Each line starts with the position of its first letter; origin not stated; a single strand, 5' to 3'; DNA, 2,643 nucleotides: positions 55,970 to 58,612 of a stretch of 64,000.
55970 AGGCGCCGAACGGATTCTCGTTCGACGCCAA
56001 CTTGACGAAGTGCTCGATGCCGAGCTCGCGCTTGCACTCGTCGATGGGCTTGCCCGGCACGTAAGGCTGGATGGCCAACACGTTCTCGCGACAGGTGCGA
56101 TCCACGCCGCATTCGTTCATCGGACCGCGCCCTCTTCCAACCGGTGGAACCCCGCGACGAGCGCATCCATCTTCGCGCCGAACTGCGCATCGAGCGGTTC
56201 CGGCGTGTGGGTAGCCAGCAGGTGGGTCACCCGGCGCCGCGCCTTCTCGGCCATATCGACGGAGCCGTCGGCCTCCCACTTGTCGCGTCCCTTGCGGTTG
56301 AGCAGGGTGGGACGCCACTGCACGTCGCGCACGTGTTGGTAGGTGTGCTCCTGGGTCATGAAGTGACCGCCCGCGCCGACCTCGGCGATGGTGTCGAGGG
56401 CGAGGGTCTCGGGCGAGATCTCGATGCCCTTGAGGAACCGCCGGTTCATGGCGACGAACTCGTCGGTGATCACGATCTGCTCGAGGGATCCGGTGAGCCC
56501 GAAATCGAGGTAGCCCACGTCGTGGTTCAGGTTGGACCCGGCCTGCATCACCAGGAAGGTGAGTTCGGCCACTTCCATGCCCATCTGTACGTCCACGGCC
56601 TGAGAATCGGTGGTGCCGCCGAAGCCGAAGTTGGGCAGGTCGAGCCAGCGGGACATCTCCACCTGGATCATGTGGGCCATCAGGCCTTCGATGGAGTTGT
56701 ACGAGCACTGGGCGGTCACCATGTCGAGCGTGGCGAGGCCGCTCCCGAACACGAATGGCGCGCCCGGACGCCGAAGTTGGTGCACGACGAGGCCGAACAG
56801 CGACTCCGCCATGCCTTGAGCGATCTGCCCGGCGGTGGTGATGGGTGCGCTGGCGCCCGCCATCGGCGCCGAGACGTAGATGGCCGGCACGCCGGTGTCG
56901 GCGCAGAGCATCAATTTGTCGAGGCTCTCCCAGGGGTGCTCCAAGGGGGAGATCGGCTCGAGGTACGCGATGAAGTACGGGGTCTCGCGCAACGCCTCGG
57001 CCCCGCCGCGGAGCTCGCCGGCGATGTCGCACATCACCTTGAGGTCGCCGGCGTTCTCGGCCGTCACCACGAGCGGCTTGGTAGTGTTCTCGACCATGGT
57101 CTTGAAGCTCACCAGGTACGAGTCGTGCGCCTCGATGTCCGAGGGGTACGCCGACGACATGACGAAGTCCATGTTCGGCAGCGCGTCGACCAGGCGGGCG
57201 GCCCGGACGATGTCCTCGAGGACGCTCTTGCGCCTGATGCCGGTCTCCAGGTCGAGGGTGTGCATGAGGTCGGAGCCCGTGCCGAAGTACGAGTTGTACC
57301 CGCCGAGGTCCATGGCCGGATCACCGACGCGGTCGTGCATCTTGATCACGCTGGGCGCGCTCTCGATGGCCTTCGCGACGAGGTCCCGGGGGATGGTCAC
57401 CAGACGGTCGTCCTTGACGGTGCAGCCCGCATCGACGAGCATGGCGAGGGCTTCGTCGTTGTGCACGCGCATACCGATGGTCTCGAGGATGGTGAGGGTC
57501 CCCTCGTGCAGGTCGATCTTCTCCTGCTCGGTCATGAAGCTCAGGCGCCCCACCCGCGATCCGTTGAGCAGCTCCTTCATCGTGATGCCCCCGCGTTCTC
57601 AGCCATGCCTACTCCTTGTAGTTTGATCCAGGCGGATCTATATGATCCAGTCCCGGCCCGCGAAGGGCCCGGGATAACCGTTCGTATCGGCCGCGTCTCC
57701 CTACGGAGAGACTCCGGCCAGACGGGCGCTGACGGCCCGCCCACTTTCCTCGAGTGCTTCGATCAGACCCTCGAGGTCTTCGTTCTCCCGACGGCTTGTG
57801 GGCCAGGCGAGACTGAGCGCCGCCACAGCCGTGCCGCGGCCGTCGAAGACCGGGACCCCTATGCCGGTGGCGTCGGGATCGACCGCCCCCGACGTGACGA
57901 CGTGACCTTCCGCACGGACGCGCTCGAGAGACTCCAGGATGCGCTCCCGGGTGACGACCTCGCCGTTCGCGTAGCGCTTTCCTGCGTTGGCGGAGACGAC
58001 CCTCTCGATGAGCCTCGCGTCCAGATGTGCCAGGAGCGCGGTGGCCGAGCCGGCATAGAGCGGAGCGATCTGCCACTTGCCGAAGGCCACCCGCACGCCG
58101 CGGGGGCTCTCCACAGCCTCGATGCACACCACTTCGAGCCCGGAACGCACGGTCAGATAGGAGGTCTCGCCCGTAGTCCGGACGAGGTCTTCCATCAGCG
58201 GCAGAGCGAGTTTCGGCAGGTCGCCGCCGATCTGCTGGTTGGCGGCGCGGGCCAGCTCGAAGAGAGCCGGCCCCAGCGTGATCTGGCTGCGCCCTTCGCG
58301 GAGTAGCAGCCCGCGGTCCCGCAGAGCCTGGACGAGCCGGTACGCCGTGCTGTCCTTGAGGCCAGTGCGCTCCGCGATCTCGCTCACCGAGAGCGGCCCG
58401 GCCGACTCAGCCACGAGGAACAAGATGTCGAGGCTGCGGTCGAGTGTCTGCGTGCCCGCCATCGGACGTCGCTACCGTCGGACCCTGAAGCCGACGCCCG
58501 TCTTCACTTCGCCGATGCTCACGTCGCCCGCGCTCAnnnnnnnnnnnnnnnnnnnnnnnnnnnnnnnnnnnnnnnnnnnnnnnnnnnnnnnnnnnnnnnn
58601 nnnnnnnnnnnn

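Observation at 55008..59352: IclR-controlled operon: ADC-family enzyme, non-Pyl MttB-family methyltransferase and HisC-like aminotransferase, with no corrinoid partner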

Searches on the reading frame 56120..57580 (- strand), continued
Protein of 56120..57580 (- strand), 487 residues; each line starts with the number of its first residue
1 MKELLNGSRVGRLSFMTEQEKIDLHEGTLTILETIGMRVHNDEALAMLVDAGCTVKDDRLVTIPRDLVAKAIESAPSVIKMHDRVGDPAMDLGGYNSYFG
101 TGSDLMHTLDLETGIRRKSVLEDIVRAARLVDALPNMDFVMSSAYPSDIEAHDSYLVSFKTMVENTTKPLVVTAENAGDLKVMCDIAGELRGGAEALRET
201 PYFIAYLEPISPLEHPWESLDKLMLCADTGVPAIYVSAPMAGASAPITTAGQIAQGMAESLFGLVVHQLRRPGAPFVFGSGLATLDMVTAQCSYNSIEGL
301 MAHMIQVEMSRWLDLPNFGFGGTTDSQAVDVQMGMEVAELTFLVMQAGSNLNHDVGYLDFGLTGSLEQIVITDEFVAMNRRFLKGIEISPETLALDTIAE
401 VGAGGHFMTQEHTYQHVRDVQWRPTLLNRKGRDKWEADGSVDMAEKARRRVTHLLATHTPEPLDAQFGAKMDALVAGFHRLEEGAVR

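Call 65: find_encoding_contigs(protein=P0109, flank=8000, max_places=2)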
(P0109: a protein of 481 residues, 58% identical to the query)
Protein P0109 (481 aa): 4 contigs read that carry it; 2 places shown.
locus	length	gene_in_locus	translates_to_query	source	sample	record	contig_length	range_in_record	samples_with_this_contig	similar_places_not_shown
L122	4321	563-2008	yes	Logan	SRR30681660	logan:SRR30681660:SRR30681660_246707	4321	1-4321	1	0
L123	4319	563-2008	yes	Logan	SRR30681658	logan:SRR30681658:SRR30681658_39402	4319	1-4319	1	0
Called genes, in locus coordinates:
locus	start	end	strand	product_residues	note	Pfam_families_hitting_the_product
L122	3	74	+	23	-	?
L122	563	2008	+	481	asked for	PF06253:MTTB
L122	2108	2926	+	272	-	PF06314:ADC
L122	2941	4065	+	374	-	PF00155:Aminotran_1_2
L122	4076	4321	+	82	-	?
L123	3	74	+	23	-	?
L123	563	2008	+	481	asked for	PF06253:MTTB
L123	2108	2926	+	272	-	PF06314:ADC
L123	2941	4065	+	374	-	PF00155:Aminotran_1_2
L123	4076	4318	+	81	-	?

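Call 82: search_protein_families(library=ncbifam, proteins=[L120:8929-10071:+, L120:6591-8102:+, L119:16808-18178:+, L119:3890-5902:+, L119:19805-20605:+], max_evalue=1e-10)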
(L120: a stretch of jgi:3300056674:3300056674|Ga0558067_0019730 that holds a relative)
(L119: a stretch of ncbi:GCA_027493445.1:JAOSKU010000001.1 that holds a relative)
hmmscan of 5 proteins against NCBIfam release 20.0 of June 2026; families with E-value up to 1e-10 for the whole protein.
L120:8929-10071:+ (380 aa): 57 families (the best 25 are shown)
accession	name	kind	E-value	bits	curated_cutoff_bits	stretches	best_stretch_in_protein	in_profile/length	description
NF002878.0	PRK03321.1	subfamily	1.8e-100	336.1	374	1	8-365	4-349/352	histidinol-phosphate transaminase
NF003496.0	PRK05166.1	equivalog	1.7e-99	333.1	540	1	3-365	4-370/373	histidinol-phosphate transaminase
TIGR01141.1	hisC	equivalog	3.6e-95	318.8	276.55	1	10-364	1-349/349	histidinol-phosphate transaminase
NF006014.0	PRK08153.1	equivalog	1.1e-72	245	510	1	29-366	27-365/370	pyridoxal phosphate-dependent aminotransferase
NF002877.0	PRK03317.1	equivalog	2.1e-66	224.2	409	1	35-366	31-368/374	histidinol-phosphate transaminase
TIGR01140.1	L_thr_O3P_dcar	equivalog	7.8e-62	209.3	290.55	1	37-361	19-330/331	threonine-phosphate decarboxylase CobD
NF006580.0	PRK09105.1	subfamily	1.6e-60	204.9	444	1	36-366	47-372/375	pyridoxal phosphate-dependent aminotransferase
NF051461.1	pyoverd_PtaA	equivalog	3.2e-54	184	500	1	25-362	24-357/359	pyoverdine biosynthesis transaminase PtaA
NF002726.0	PRK02610.1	equivalog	7.6e-49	166.6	391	1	11-365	7-369/374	histidinol-phosphate transaminase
NF041364.1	GntC_guanitoxin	equivalog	1.7e-48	165.3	415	1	57-354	24-345/356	guanitoxin biosynthesis PLP-dependent (S)-gamma-hydroxy-L-arginine cyclodehydratase GntC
NF005915.1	PRK07908.1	equivalog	4.3e-39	134.8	360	1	36-361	13-331/332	Rv2231c family histidinol phosphate aminotransferase CobC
NF053748.1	bifunc_CobBC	exception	4e-36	124.7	950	1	35-349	480-784/797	bifunctional hydrogenobyrinic acid a,c-diamide synthase/histidinol phosphate aminotransferase CobBC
NF041091.1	asp_aminotase_Arch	equivalog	1.3e-34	119.7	550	1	36-354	28-363/376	aspartate aminotransferase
NF006225.0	PRK08354.1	equivalog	6e-34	117.8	288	1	89-364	62-315/318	putative aminotransferase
NF004770.0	PRK06108.1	subfamily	3.7e-33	114.9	422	1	31-338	32-362/396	pyridoxal phosphate-dependent aminotransferase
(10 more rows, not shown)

L120:6591-8102:+ (503 aa): 1 family
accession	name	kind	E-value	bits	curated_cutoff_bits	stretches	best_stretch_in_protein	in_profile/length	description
TIGR02369.2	trimeth_pyl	equivalog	3.3e-83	279.8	525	1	24-475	6-462/469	[trimethylamine--corrinoid protein] Co-methyltransferase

L119:16808-18178:+ (456 aa): 14 families
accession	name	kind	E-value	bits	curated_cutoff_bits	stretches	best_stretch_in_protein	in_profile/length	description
TIGR01224.1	hutI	equivalog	4.3e-137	457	298.15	1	38-417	2-376/377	imidazolonepropionase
NF006056.0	PRK08204.1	subfamily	1.6e-20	73.3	391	1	279-414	251-398/449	hypothetical protein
NF006679.0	PRK09228.1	subfamily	1.6e-19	70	351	1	279-397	270-390/433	guanine deaminase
NF006549.0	PRK09045.1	equivalog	9.4e-19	67.3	540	1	277-403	257-389/444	TRZ/ATZ family hydrolase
TIGR02967.1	guan_deamin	equivalog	7.6e-18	64.7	375.4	1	279-396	245-364/401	guanine deaminase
NF005557.0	PRK07228.1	equivalog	1.2e-16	60.5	522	1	282-412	258-393/445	5'-deoxyadenosine deaminase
NF006689.0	PRK09237.1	equivalog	5.3e-15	54.9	371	0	313-395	255-338/383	amidohydrolase/deacetylase family metallohydrolase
NF005211.0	PRK06687.1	equivalog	1.3e-14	53.8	703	0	284-398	257-377/419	TRZ/ATZ family protein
NF006055.0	PRK08203.1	equivalog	4.4e-14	51.9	532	0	279-413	273-408/455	8-oxoguanine deaminase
NF011990.0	PRK15446.2-6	subfamily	6.5e-14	51.4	233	0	316-419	292-382/390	alpha-D-ribose 1-methylphosphonate 5-triphosphate diphosphatase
NF004801.0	PRK06151.1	subfamily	1.8e-12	46.9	416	0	279-417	287-423/491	chlorohydrolase family protein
NF051886.1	XaaProDiPepCaul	equivalog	8e-11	41.6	500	0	319-419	303-397/398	Xaa-Pro dipeptidase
TIGR02318.1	phosphono_phnM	equivalog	8.4e-11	41.4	390.55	0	313-395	282-359/376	phosphonate metabolism protein PhnM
NF009060.0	PRK12394.1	equivalog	8.6e-11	41.2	442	0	67-95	43-71/381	metallo-dependent hydrolase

L119:3890-5902:+ (670 aa): 3 families
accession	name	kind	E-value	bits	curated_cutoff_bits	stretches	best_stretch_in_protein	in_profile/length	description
TIGR01228.2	hutU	equivalog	1.4e-121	406.9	375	1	100-639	19-537/545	urocanate hydratase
NF058531.1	CH3_S_urocan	exception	5.5e-100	335.3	880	1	103-638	22-529/535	S-methyl thiourocanate hydratase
NF058530.1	thiouroc_hyd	equivalog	1.4e-88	297.8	930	1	107-635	16-522/535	thiourocanate hydratase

L119:19805-20605:+ (266 aa): 4 families
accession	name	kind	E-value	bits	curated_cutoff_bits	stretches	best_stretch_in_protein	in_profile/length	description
NF005719.0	PRK07535.1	domain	2.9e-96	321.7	259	1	2-264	1-263/268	methyltetrahydrofolate:corrinoid/iron-sulfur protein methyltransferase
NF040758.1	CODH_ACS_meth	exception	1e-40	139.8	370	1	2-257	4-260/261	carbon monoxide dehydrogenase/acetyl-CoA synthase methytransferase subunit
TIGR02082.1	metH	equivalog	1.3e-26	92.6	1010.85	1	2-237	343-593/1182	methionine synthase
NF007024.0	PRK09490.1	equivalog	4.5e-12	44.6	1497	1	1-228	359-601/1234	methionine synthase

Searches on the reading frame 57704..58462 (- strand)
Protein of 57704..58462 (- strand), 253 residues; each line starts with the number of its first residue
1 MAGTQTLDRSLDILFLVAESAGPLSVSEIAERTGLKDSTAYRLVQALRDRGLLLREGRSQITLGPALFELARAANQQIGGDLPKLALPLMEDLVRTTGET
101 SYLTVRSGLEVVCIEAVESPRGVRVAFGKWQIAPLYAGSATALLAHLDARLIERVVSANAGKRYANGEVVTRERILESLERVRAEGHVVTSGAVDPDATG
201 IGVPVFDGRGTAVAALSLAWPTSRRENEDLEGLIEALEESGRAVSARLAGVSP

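Call 5: search_protein_families(library=pfam, proteins=[window:57704-58462:-], max_evalue=0.01)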
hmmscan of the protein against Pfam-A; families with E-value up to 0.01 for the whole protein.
window:57704-58462:- (253 aa): 16 families
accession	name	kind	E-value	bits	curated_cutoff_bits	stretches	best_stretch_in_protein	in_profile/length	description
PF01614.24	IclR_C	-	1.4e-23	83.8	24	1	81-245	8-173/174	Bacterial transcriptional regulator IclR C-terminal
PF09339.16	HTH_IclR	-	3.8e-14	52.6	22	1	6-55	1-50/52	IclR helix-turn-helix domain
PF12802.13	MarR_2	-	3.3e-08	34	27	1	10-56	7-53/61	MarR family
PF01978.25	TrmB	-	9e-06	25.9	25.6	1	20-67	19-61/68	Sugar-specific transcriptional regulator TrmB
PF13412.12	HTH_24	-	1e-05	25.4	21.9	1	10-52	5-46/48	Winged helix-turn-helix DNA-binding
PF25213.1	HVO_A0261_N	-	1.7e-05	25.1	35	1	18-58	19-59/86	HVO_A0261 N-terminal domain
PF12840.13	HTH_20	-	3.8e-05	24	27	1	17-53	13-48/51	Helix-turn-helix domain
PF01022.26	HTH_5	-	4.3e-05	23.7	22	1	11-52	5-44/47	Bacterial regulatory protein, arsR family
PF08279.18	HTH_11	-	0.0001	22.6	25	1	9-52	1-44/55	HTH domain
PF08100.18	Dimerisation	-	0.00011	22.3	25.6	1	11-75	28-88/93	O-methyltransferase dimerisation domain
PF01047.28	MarR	-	0.00017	21.9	24.6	1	13-56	8-50/59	MarR family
PF13730.12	HTH_36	-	0.00033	20.9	25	1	25-53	27-55/55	Helix-turn-helix domain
PF13551.12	HTH_29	-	0.00082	19.9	28.1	1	24-55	13-46/64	Winged helix-turn helix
PF13545.12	HTH_Crp_2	-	0.00082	19.7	27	1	23-62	22-60/70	Crp-like helix-turn-helix domain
PF02082.26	Rrf2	-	0.002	18.7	30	1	5-53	3-53/132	Iron-dependent Transcriptional regulator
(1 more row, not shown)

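Call 6: search_protein_families(library=ncbifam, proteins=[window:57704-58462:-], max_evalue=0.01)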
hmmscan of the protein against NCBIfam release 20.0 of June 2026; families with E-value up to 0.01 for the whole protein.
window:57704-58462:- (253 aa): 11 families
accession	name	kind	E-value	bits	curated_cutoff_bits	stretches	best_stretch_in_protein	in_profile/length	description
NF045644.1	TransRegBhcR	equivalog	8.8e-35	120.3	350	1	3-250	21-267/267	HTH-type transcriptional regulator BhcR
TIGR02431.1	pcaR_pcaU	subfamily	7.5e-26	91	284.75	1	5-242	6-242/248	beta-ketoadipate pathway transcriptional regulators, PcaR/PcaU/PobR family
NF011671.1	PRK15090.1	equivalog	2.3e-24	86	275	1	12-248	18-253/256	DNA-binding transcriptional regulator KdgR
NF007548.0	PRK10163.1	equivalog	2.5e-18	66.1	406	1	3-247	20-264/271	HTH-type transcriptional repressor AllR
NF008601.2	PRK11569.1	equivalog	1.5e-15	57.1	380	1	4-233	26-257/276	glyoxylate bypass operon transcriptional repressor IclR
NF007342.0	PRK09834.1-4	equivalog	3.6e-08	32.7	251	1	171-248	179-256/263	DNA-binding transcriptional regulator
TIGR01884.1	cas_HTH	subfamily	2.2e-06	27.2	60.2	1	8-59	142-193/202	CRISPR-associated CARF protein Csa3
NF007339.0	PRK09834.1-1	equivalog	0.00043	19.7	299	1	3-224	19-241/271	DNA-binding transcriptional regulator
NF033788.1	HTH_metalloreg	subfamily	0.0014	18.4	55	1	11-58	14-60/77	metalloregulator ArsR/SmtB family transcription factor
NF007341.0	PRK09834.1-3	equivalog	0.0022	17.2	269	1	5-115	8-118/274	DNA-binding transcriptional regulator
TIGR01764.1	excise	domain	0.0025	18.1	28.8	1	24-45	2-23/49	excisionase family DNA-binding protein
